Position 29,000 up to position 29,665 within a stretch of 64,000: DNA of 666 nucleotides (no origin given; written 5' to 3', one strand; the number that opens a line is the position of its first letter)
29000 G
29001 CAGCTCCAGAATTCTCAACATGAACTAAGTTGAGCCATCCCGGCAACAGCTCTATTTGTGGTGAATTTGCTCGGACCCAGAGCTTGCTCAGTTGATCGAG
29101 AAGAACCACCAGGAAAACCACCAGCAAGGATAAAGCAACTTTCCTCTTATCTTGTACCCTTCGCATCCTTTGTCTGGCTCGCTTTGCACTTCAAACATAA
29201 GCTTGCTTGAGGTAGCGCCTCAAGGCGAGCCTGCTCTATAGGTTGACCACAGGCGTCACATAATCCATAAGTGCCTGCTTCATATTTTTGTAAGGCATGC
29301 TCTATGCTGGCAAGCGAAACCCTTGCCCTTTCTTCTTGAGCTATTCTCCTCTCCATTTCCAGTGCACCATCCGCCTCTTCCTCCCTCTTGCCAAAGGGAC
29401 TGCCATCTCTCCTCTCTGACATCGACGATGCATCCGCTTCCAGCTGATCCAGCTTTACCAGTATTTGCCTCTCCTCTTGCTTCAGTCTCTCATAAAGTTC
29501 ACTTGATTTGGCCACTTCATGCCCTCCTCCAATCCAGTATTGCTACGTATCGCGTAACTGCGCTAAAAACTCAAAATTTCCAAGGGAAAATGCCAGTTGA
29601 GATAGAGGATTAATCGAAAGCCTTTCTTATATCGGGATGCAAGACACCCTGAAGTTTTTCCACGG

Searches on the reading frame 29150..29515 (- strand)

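Call 22: search_protein_families(library=pfam, proteins=[window:29150-29515:-], max_evalue=0.001)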
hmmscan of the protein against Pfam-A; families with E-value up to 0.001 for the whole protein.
window:29150-29515:- (122 aa): 1 family
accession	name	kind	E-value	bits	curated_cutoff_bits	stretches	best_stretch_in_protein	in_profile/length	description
PF01258.23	zf-dskA_traR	-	2e-12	47.3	24.9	1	81-114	1-34/36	Prokaryotic dksA/traR C4-type zinc finger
